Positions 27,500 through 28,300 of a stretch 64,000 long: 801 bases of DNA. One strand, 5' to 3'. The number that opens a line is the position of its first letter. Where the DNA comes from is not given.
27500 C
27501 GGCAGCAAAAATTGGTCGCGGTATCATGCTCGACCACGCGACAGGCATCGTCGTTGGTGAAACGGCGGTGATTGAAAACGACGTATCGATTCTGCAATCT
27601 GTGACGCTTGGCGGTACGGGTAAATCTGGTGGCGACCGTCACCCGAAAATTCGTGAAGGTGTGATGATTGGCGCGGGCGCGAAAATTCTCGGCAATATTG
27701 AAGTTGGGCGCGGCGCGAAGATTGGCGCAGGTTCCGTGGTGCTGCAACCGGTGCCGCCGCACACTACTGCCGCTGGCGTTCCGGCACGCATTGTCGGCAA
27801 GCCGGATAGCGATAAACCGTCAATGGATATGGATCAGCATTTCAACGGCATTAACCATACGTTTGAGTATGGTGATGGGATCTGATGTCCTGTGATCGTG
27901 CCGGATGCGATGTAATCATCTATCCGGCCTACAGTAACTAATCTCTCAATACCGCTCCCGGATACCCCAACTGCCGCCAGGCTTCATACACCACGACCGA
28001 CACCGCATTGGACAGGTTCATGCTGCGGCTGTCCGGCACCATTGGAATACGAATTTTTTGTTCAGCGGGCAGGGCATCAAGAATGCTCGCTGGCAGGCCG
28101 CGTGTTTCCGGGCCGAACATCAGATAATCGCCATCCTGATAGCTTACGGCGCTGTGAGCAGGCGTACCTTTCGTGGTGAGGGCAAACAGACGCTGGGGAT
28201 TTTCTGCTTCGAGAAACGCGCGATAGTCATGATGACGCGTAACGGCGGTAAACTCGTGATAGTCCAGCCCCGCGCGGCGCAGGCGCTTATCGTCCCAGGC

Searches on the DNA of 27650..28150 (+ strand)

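Call 58: search_dna_similar(query=window:27650-28150:+, collection=ecoli_genomes, mode=near, max_rows=8, rows=spread)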
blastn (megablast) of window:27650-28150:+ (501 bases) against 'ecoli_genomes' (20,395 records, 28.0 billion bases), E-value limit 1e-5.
Records with a match: 5424; places in all: 5561; records where one place covers at least 80% of the query: 5283.
Genomes with a match: 5424 of 5426; with a place that covers at least 80% of the query: 5283. Places per genome that has any: lowest 1, median 1, highest 2. On chromosomes: 5561 places; on plasmids: 0.
Best place of each record, by identity: >=99% 582; 95-99% 2618; 90-95% 2224.
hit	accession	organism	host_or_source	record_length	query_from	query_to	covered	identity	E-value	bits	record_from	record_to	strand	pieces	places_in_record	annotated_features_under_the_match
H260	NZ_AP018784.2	Escherichia coli strain SK1144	-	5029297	1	501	100%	100.0%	0e+0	926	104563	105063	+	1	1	cysE: serine O-acetyltransferase | trmL: tRNA ...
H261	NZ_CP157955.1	Escherichia coli strain B1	calf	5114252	1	501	100%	97.2%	0e+0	848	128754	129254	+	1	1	cysE: serine O-acetyltransferase | trmL: tRNA ...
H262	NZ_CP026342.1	Escherichia coli strain 9FA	not applicable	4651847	1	501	100%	95.8%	0e+0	809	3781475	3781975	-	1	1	cysE: serine O-acetyltransferase | trmL: tRNA ...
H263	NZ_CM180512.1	Escherichia coli strain E1316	Homo sapiens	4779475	1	501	100%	95.8%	0e+0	809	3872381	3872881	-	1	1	cysE: serine O-acetyltransferase | trmL: tRNA ...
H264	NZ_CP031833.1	Escherichia coli strain 2452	Homo sapiens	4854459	1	501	100%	94.6%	0e+0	776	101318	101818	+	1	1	cysE: serine O-acetyltransferase | trmL: tRNA ...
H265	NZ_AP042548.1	Escherichia coli strain OkiPb01690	bovine feces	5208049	1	501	100%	94.6%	0e+0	776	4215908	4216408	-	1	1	cysE: serine O-acetyltransferase | trmL: tRNA ...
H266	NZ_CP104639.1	Escherichia coli strain PNUSAE014970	missing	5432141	1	501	100%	94.4%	0e+0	771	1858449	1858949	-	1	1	cysE: serine O-acetyltransferase | trmL: tRNA ...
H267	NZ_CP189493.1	Escherichia coli strain N73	Homo sapiens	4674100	1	227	45%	93.0%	2e-87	331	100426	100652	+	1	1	cysE: serine O-acetyltransferase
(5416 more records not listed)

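Call 59: get_annotated_region(hit=H267, flank=4000)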
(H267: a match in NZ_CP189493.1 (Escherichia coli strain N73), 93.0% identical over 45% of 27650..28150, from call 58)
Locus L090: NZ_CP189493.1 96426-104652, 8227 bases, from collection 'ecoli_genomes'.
description: Escherichia coli strain N73 chromosome, complete genome
organism: Escherichia coli strain N73 (NCBI taxid 562)
replicon: chromosome; assembly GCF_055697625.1
host: Homo sapiens; source: -; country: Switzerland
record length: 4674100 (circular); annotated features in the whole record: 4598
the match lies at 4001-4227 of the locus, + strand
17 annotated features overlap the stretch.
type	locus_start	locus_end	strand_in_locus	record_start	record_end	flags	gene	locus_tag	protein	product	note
CDS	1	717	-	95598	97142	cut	gpmM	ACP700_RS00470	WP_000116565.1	2,3-bisphosphoglycerate-independent phosphoglycerate mutase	-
CDS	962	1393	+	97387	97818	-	yibN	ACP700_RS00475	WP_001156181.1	rhodanese-like domain-containing protein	-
CDS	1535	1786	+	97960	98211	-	grxC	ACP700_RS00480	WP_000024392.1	glutaredoxin 3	-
CDS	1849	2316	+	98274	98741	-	secB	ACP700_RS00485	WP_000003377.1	protein-export chaperone SecB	-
CDS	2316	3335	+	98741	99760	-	gpsA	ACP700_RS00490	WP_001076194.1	NAD(P)H-dependent glycerol-3-phosphate dehydrogenase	-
CDS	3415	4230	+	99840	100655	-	cysE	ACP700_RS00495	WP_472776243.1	serine O-acetyltransferase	-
CDS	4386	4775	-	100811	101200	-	-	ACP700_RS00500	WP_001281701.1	Mor transcription activator family protein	-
CDS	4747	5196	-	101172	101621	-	-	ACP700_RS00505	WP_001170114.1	gp16 family protein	-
CDS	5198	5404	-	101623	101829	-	-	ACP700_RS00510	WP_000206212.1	hypothetical protein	-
CDS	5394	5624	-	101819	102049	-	-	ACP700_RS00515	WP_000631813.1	hypothetical protein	-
CDS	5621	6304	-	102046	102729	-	-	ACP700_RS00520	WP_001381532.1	DUF7168 domain-containing protein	-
CDS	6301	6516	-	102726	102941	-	-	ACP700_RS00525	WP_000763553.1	hypothetical protein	-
CDS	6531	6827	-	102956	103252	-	-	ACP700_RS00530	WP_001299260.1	nucleoside triphosphate pyrophosphohydrolase family protein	-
CDS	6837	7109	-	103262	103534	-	-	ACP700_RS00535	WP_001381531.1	hypothetical protein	-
CDS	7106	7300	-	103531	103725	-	-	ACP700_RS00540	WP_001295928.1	hypothetical protein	-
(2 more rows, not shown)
